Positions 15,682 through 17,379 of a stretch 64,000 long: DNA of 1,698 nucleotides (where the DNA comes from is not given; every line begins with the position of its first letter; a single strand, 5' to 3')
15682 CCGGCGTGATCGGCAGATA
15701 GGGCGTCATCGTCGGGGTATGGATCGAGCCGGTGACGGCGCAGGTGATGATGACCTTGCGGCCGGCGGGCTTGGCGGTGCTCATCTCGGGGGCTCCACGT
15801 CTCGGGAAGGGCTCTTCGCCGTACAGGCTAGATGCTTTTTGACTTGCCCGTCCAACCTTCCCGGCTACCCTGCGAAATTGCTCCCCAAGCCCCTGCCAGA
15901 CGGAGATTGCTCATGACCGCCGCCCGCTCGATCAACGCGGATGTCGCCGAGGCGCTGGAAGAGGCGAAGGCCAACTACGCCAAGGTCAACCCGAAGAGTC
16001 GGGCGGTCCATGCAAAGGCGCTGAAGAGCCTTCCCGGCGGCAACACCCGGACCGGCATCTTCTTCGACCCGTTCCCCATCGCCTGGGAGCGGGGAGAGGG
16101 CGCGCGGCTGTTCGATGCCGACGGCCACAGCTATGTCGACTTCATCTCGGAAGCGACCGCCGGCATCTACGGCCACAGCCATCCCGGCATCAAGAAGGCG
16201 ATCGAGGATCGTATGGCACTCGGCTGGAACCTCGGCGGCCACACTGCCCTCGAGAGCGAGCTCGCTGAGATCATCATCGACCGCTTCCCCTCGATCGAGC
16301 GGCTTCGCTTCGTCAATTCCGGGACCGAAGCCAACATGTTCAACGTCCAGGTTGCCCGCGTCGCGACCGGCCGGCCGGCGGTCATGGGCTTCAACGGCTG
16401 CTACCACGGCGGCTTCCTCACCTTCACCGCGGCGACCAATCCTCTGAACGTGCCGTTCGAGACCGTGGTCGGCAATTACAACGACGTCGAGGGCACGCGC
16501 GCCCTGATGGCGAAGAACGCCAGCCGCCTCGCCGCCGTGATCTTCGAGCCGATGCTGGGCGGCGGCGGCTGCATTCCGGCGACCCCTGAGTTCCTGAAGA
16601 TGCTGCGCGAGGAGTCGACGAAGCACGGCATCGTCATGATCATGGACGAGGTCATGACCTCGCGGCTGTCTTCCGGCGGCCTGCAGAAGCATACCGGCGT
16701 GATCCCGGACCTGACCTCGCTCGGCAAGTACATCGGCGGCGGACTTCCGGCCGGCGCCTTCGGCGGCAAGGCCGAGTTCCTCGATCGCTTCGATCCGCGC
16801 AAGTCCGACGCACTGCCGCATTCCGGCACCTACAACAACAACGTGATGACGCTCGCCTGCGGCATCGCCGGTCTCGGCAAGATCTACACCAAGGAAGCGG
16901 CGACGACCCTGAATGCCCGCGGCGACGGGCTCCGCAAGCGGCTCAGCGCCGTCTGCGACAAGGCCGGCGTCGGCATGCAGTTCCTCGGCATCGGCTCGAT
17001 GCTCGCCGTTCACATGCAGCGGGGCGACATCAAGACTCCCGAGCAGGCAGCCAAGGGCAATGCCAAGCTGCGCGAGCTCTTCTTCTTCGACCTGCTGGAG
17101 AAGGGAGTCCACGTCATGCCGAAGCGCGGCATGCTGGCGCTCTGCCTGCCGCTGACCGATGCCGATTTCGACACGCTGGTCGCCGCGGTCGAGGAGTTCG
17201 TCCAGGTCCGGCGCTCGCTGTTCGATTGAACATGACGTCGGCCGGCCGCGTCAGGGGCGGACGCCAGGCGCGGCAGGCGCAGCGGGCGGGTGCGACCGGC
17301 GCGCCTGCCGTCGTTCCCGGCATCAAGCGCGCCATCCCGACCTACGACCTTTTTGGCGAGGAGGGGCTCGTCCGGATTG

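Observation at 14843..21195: Non-pyrrolysine MttB-family methyltransferase with no corrinoid partner, embedded between BKACE/aminotransferase and a dimethylglycine-dehydrogenase-like flavoprotein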

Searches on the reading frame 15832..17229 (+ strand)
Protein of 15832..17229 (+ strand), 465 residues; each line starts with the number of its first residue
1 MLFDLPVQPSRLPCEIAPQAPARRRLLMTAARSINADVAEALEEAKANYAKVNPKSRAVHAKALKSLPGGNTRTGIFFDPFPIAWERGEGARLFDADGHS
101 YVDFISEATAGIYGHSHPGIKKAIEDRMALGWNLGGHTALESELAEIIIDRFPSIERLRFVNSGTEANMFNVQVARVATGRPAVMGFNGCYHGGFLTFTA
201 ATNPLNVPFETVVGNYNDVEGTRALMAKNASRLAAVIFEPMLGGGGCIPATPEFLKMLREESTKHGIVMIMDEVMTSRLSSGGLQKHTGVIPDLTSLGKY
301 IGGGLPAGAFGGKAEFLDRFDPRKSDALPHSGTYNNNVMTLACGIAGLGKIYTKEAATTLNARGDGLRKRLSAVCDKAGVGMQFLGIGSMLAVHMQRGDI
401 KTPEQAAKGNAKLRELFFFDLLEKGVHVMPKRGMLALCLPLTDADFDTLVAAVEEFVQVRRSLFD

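Call 3: search_protein_families(library=pfam, proteins=[window:15832-17229:+])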
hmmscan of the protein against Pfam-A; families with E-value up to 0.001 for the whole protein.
window:15832-17229:+ (465 aa): 1 family
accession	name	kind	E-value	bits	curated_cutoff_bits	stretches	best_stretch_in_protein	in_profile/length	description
PF00202.27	Aminotran_3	-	5.6e-52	177.2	30.5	1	80-430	8-373/403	Aminotransferase class-III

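Call 10: search_protein_families(library=ncbifam, proteins=[window:15832-17229:+])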
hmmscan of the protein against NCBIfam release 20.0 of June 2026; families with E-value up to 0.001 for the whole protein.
window:15832-17229:+ (465 aa): 69 families (the best 25 are shown)
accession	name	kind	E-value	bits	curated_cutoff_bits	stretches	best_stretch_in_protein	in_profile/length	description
NF000818.0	PRK00062.1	subfamily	1.7e-88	297.2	398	1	55-458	5-425/429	glutamate-1-semialdehyde 2,1-aminomutase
TIGR00713.1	hemL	equivalog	1.7e-84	284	527.3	1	55-457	1-420/423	glutamate-1-semialdehyde 2,1-aminomutase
NF009055.0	PRK12389.1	equivalog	5.6e-71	239.4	637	1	81-456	35-424/431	glutamate-1-semialdehyde 2,1-aminomutase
NF041362.1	GntE_guanitoxin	equivalog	6.1e-60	203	525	1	53-446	5-422/426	guanitoxin biosynthesis PLP-dependent transaminase GntE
NF005453.0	PRK07046.1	subfamily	4.6e-57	193.6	425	1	35-458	9-449/453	transaminase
NF004856.0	PRK06209.1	equivalog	6.2e-46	156.8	486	1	54-461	9-417/450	glutamate-1-semialdehyde 2,1-aminomutase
NF001864.0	PRK00615.1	equivalog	2.6e-42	144.9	706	1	55-431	6-399/433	glutamate-1-semialdehyde aminotransferase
TIGR00707.1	argD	subfamily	5.7e-42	143.9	410.05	1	80-400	8-334/381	acetylornithine/succinylornithine family transaminase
NF005993.0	PRK08117.1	subfamily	1.4e-41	142.5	574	2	229-406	204-377/433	aspartate aminotransferase family protein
NF002874.0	PRK03244.1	equivalog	7.2e-41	140.3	457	1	82-408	26-354/399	acetylornithine transaminase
NF004426.0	PRK05769.1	equivalog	1e-39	136.6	552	2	230-409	219-392/441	acetyl ornithine aminotransferase family protein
NF002797.0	PRK02936.1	equivalog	5.9e-39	133.9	496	1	80-397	10-329/385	acetylornithine transaminase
NF005692.0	PRK07495.1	equivalog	8.2e-39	133.4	724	2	230-409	196-372/425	4-aminobutyrate--2-oxoglutarate transaminase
NF009047.0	PRK12381.1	subfamily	5.8e-38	130.7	630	1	80-396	20-344/406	bifunctional succinylornithine transaminase/acetylornithine transaminase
NF005386.0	PRK06931.1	equivalog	1e-37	129.9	753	2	231-396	224-385/461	diaminobutyrate--2-oxoglutarate transaminase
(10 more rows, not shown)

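Call 17: search_solved_structures(query=window:15832-17229:+, max_evalue=1e-20)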
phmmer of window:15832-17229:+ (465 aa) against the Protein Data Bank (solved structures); distinct sequences matched with E-value up to 1e-20: 72 (the best 60 are shown).
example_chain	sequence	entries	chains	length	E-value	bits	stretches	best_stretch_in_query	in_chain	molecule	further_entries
4ao9_A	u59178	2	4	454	1.8e-130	439.1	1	33-458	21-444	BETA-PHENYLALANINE AMINOTRANSFERASE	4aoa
6iz9_A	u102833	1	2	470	6.1e-129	434.1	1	33-463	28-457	Beta-transaminase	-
2yku_A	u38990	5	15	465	6.5e-129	434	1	33-463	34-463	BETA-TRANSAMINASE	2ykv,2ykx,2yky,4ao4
6k8h_A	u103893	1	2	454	1.8e-74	254.5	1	59-453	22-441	Aminotransferase class-III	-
6ssd_A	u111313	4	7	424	7.1e-67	229.5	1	51-446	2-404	ForI-PLP | ForI-PMP | ForI-LCS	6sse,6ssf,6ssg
6w80_A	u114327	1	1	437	5.2e-63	216.7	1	54-433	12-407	Glutamate-1-semialdehyde 2,1-aminomutase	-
3bs8_A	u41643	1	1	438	5.2e-63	216.7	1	53-460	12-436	Glutamate-1-semialdehyde 2,1-aminomutase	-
2hoy_A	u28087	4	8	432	7e-63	216.3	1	55-454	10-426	Glutamate-1-semialdehyde 2,1-aminomutase (GSAM) apo-form | Glutamate-1-semialdehyde 2,1-aminomutase (GSAM) pmp-form | Glutamate-1-semialdehyde 2,1-aminomutase (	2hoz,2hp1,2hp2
3fq7_A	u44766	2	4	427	8.2e-63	216.1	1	55-454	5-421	Glutamate-1-semialdehyde 2,1-aminomutase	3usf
2gsa_A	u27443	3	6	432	1.4e-62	215.4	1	55-454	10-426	GLUTAMATE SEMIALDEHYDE AMINOTRANSFERASE | PROTEIN (GLUTAMATE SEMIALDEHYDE AMINOTRANSFERASE)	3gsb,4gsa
3fq8_A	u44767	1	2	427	2.8e-62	214.3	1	55-454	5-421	Glutamate-1-semialdehyde 2,1-aminomutase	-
3fqa_A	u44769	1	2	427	5.4e-62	213.4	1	55-454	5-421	Glutamate-1-semialdehyde 2,1-aminomutase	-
4e77_A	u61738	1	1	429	7.2e-62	213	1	54-432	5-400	Glutamate-1-semialdehyde 2,1-aminomutase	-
5i92_A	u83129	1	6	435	5.8e-61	210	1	56-432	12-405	Glutamate-1-semialdehyde 2,1-aminomutase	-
3k28_A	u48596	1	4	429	1.1e-60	209.1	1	55-454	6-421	Glutamate-1-semialdehyde 2,1-aminomutase 2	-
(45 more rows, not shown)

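Call 38: search_solved_structures(query=window:15832-17229:+, max_evalue=1e-100, show_alignments=3)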
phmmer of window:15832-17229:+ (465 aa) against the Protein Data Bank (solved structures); distinct sequences matched with E-value up to 1e-100: 3.
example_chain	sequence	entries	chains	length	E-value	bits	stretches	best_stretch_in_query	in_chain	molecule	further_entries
4ao9_A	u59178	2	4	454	1.8e-130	439.1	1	33-458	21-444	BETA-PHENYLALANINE AMINOTRANSFERASE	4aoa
6iz9_A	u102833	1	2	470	6.1e-129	434.1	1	33-463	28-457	Beta-transaminase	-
2yku_A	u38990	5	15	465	6.5e-129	434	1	33-463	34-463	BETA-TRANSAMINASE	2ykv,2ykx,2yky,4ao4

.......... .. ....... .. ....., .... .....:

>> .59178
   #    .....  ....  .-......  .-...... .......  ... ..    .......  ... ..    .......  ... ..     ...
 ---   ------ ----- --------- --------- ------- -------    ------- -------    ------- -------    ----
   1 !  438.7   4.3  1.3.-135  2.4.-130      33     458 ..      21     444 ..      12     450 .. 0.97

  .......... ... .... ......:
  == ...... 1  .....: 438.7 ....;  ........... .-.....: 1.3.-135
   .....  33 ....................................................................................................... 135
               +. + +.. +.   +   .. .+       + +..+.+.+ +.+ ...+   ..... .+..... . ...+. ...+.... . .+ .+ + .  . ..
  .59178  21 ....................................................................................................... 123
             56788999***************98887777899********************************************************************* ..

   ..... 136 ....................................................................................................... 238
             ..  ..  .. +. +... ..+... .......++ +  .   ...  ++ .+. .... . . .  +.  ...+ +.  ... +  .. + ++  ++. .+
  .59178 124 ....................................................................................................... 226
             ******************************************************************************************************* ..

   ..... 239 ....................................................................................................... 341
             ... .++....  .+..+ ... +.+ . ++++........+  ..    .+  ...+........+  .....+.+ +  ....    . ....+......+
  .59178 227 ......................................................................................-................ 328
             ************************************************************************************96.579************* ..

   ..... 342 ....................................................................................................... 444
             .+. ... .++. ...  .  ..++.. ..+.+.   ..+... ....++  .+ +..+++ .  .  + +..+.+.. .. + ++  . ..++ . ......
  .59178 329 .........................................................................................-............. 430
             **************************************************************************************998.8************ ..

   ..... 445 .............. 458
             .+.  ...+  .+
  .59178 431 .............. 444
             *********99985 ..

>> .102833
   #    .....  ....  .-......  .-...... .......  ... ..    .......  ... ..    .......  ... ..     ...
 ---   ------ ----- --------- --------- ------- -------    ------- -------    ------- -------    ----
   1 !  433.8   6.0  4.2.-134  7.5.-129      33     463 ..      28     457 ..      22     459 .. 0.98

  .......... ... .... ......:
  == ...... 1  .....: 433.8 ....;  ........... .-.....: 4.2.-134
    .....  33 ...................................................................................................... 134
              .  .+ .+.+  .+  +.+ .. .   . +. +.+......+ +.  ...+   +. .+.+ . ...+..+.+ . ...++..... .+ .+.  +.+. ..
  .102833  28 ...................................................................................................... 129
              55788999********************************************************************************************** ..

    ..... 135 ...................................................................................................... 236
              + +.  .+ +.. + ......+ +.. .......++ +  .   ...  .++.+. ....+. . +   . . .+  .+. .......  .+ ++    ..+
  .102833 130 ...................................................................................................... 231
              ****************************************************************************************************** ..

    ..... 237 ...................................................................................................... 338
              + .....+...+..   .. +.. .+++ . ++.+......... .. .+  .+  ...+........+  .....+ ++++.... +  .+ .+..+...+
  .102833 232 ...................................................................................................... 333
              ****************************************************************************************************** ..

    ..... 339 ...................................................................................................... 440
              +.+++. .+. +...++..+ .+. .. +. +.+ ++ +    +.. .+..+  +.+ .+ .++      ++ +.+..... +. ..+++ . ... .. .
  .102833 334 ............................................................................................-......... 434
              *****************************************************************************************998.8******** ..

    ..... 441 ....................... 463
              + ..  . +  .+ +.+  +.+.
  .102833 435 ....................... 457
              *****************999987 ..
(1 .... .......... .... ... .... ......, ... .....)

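Call 40: find_related_loci(query=window:15832-17229:+, collection=metagenome_contigs, flank=8000)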
Query window:15832-17229:+ (465 aa) in metagenome_contigs; peptide patterns used: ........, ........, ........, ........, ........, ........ (x = any residue, [..] = any of these).
152 stretches matched a pattern; 32 encode a relative of the query (tblastn E <= 1e-3); 32 distinct loci.
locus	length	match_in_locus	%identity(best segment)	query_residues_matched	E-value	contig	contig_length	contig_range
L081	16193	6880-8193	94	28-465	0e+0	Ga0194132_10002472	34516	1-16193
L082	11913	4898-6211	95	28-465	0e+0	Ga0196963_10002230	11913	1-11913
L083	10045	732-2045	94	28-465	0e+0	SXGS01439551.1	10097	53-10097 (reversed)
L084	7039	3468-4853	84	8-465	0e+0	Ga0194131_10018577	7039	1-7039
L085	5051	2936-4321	84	8-465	0e+0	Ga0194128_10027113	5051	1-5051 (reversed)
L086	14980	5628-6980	84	9-465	0e+0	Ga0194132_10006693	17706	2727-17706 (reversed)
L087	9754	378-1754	78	5-465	0e+0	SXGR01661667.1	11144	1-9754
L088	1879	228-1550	74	25-465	0e+0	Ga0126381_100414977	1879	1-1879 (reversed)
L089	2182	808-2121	74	28-465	0e+0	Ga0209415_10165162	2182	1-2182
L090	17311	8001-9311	73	28-464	0e+0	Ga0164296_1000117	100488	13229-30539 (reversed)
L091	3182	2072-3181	75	35-404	0e+0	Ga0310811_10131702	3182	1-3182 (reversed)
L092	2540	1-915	74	161-465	5e-155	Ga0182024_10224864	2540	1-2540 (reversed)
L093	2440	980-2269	49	35-464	5e-144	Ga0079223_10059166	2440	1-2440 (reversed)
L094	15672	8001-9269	48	35-457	2e-131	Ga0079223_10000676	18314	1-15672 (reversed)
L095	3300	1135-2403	48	35-457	6e-136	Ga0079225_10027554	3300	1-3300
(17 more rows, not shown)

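Call 50: search_protein_families(library=pfam, proteins=[L081:5750-6802:+], max_evalue=0.00001)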
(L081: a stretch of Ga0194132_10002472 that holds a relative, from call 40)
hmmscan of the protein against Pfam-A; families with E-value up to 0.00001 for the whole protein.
L081:5750-6802:+ (350 aa): 1 family
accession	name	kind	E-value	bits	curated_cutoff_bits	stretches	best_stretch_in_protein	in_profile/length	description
PF02126.24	PTE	-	4.7e-68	230.2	22.4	1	22-348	2-298/298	Phosphotriesterase family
